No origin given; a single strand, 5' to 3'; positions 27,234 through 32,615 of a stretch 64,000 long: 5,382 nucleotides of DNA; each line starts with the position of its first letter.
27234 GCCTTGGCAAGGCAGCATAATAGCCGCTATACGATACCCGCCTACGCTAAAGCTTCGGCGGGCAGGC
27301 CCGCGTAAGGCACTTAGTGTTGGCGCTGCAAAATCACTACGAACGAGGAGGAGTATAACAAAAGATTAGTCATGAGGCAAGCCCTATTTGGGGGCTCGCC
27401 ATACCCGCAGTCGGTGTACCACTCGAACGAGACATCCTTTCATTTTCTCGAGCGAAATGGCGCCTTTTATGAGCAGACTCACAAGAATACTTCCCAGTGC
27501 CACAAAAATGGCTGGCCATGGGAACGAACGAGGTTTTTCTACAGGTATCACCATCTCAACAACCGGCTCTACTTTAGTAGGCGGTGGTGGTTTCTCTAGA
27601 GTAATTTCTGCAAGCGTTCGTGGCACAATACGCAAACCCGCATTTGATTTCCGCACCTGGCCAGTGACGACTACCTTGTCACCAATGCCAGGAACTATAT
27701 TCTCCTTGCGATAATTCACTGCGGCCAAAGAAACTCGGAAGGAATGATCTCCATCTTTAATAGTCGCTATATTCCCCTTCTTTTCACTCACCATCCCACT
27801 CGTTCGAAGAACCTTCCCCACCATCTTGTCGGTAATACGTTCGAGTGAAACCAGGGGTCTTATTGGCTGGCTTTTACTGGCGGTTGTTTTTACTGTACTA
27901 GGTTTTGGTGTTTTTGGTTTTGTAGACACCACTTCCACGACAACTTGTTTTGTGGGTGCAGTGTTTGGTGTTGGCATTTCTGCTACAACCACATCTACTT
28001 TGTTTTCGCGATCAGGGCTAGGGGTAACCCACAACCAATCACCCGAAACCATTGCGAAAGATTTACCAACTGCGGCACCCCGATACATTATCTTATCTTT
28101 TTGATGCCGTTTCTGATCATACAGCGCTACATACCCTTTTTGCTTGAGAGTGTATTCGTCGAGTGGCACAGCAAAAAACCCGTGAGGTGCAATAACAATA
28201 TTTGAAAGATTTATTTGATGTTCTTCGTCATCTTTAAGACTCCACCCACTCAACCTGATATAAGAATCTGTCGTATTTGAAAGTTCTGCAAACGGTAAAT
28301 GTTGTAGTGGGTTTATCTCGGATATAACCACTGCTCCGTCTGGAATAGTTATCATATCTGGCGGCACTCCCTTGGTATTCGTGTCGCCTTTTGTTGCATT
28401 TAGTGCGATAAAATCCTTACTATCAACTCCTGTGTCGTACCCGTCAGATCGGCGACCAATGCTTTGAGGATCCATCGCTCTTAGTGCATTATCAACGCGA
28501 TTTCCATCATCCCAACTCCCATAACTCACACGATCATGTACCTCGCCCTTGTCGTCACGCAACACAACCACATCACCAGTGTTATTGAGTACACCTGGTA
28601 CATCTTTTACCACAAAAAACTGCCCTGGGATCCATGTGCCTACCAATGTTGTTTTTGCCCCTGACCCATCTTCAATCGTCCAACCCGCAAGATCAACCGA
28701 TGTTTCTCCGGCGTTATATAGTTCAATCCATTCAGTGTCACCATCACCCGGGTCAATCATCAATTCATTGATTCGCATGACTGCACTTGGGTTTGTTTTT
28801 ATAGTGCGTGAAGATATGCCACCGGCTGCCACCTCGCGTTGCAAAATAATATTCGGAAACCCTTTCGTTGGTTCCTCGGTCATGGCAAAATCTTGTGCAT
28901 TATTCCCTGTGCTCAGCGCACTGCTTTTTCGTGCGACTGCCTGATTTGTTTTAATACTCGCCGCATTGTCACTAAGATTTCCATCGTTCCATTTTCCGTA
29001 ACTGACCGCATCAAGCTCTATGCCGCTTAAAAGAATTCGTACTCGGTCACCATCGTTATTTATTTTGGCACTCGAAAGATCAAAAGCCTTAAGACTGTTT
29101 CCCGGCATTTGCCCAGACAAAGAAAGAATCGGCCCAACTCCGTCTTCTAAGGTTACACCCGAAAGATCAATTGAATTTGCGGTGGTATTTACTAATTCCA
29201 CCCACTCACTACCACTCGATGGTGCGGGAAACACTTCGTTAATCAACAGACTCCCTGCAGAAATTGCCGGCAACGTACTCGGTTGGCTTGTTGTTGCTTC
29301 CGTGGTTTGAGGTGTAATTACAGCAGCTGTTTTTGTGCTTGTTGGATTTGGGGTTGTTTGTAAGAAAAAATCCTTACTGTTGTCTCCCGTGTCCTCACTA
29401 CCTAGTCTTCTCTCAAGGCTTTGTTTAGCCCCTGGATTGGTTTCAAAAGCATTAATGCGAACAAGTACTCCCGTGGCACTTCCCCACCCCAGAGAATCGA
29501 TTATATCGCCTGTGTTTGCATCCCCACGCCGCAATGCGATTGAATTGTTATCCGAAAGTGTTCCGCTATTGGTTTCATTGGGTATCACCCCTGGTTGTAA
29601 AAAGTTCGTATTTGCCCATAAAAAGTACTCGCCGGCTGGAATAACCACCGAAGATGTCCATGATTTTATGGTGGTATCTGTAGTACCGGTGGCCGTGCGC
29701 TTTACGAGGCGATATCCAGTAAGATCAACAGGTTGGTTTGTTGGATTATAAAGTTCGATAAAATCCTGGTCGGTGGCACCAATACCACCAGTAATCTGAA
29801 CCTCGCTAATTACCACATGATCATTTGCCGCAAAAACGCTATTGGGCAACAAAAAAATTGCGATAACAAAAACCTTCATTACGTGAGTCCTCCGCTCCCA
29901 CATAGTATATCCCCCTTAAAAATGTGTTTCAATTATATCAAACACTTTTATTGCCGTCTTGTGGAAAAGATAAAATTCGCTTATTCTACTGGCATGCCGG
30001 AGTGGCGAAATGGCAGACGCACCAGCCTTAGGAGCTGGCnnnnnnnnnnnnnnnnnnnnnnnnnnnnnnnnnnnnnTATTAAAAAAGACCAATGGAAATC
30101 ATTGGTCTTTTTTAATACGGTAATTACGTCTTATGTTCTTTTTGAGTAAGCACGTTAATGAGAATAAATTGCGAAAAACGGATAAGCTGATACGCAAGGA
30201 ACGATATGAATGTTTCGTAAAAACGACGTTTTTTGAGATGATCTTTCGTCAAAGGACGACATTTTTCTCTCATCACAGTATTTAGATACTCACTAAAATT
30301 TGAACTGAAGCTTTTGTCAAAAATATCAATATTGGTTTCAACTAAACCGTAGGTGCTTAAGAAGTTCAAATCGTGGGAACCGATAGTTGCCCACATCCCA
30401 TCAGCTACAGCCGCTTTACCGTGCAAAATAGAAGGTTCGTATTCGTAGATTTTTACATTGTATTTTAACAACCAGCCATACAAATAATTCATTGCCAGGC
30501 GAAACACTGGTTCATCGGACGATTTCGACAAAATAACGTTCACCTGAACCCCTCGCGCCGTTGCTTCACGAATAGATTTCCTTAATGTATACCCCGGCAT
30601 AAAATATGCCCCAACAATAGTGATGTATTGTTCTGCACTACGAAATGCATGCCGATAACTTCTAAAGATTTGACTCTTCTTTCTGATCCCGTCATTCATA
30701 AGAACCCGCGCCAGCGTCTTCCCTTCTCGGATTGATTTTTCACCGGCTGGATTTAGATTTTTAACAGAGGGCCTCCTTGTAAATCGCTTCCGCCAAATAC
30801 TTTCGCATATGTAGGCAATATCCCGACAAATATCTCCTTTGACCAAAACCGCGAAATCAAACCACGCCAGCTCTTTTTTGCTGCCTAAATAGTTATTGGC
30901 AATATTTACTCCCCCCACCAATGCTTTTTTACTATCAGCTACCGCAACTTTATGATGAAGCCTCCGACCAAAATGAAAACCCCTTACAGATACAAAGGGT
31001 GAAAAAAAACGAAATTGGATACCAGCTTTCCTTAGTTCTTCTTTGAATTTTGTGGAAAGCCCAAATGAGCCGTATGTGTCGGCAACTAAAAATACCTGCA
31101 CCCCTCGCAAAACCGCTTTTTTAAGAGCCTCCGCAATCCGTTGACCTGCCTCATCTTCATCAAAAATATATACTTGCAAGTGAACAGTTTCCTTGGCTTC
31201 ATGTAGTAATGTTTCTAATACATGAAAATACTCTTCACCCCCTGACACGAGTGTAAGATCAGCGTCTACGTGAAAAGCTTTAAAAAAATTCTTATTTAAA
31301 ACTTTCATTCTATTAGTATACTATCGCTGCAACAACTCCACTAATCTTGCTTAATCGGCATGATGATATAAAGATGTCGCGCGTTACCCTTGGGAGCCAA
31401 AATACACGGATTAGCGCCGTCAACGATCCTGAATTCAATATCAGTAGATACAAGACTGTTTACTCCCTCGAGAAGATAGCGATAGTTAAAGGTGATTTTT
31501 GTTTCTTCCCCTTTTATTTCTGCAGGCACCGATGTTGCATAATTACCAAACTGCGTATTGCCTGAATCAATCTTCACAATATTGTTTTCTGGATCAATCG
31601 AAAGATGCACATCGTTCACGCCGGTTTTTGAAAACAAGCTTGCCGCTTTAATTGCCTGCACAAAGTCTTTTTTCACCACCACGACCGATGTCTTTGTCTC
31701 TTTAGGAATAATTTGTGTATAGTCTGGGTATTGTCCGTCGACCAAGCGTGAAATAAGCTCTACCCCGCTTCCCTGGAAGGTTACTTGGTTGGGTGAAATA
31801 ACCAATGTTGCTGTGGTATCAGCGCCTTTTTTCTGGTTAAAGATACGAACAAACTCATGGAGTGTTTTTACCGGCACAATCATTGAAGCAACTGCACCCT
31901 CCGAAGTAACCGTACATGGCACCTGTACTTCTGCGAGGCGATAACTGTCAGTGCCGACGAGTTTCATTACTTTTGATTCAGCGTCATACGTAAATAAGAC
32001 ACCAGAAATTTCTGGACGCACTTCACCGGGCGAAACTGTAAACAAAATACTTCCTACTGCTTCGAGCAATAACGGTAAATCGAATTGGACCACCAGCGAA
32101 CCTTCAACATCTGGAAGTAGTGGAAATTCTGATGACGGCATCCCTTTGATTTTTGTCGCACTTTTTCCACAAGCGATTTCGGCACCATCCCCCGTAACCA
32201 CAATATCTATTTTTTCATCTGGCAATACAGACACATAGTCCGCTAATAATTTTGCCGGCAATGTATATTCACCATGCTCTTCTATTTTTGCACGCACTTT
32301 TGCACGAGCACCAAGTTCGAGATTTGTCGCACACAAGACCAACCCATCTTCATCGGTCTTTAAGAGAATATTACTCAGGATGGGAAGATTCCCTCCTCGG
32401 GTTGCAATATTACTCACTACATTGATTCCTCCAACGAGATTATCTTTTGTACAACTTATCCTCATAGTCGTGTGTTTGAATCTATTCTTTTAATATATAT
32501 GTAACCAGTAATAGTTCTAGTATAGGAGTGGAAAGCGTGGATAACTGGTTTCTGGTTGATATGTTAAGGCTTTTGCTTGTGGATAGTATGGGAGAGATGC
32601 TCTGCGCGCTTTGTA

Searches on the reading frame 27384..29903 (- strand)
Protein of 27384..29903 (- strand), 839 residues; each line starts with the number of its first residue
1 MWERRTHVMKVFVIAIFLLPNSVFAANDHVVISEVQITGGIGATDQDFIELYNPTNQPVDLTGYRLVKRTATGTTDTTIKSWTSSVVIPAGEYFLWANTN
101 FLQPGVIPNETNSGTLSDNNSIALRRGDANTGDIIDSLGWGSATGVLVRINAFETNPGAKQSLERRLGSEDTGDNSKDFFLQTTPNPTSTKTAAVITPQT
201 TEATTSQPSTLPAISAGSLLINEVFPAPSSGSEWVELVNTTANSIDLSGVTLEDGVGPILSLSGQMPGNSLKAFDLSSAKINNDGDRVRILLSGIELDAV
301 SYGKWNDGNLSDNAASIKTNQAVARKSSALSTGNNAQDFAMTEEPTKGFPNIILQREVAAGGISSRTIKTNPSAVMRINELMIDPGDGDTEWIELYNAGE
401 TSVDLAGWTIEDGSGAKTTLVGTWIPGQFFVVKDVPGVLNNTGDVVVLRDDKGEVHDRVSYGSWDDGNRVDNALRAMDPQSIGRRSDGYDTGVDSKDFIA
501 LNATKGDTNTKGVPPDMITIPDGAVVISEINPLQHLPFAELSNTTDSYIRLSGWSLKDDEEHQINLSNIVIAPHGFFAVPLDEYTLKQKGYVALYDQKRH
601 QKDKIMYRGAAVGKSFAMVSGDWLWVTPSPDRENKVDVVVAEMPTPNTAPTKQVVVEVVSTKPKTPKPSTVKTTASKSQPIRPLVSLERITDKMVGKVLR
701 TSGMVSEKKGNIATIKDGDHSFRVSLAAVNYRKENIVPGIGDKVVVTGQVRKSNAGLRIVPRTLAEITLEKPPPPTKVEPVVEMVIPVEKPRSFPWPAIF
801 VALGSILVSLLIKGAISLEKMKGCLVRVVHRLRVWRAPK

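Call 8: search_protein_families(library=pfam, proteins=[window:27384-29903:-], max_evalue=0.0001)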
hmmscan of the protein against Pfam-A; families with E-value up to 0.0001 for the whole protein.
window:27384-29903:- (839 aa): 1 family
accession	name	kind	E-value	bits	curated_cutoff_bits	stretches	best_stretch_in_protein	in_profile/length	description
PF00932.25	LTD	-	6.1e-53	178.3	34.3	4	374-462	6-108/109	Lamin Tail Domain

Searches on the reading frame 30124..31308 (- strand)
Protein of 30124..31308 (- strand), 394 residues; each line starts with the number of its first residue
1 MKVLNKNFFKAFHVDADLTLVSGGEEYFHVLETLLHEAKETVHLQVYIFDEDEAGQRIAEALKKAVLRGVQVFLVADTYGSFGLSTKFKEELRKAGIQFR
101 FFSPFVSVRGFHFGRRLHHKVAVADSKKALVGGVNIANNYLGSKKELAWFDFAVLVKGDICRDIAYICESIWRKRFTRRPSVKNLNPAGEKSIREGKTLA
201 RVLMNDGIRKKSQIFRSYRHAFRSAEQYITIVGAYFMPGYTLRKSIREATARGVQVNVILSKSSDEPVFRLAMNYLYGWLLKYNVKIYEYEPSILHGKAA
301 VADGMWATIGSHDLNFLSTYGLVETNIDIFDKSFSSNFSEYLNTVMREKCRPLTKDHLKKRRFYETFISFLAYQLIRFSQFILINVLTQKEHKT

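Call 9: search_protein_families(library=pfam, proteins=[window:30124-31308:-], max_evalue=0.0001)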
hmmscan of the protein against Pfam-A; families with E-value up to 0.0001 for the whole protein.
window:30124-31308:- (394 aa): 1 family
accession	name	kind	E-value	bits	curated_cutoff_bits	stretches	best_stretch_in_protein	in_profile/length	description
PF13091.12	PLDc_2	-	4.7e-36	124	27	2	219-344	2-130/132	PLD-like domain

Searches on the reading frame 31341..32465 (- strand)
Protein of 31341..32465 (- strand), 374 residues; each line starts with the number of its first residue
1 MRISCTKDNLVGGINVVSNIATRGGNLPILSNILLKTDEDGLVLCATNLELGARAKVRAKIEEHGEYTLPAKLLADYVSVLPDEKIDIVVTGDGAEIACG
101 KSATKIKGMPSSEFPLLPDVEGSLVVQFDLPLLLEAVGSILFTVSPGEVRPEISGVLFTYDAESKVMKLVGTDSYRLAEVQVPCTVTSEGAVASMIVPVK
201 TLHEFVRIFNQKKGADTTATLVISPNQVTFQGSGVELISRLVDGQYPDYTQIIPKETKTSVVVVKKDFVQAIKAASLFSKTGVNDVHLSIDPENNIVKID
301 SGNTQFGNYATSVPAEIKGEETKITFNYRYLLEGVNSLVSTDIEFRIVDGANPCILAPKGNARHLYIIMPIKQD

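Call 9: search_protein_families(library=pfam, proteins=[window:31341-32465:-], max_evalue=0.0001)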
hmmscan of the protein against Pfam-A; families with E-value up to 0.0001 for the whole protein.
window:31341-32465:- (374 aa): 3 families
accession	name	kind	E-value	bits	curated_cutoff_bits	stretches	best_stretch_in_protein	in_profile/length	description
PF00712.24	DNA_pol3_beta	-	5e-28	98.1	24.4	1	1-118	1-120/120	DNA polymerase III beta subunit, N-terminal domain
PF02767.21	DNA_pol3_beta_2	-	8.7e-24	84.5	27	1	133-248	7-116/116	DNA polymerase III beta subunit, central domain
PF02768.20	DNA_pol3_beta_3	-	4.2e-22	78.6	27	1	251-371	2-120/121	DNA polymerase III beta subunit, C-terminal domain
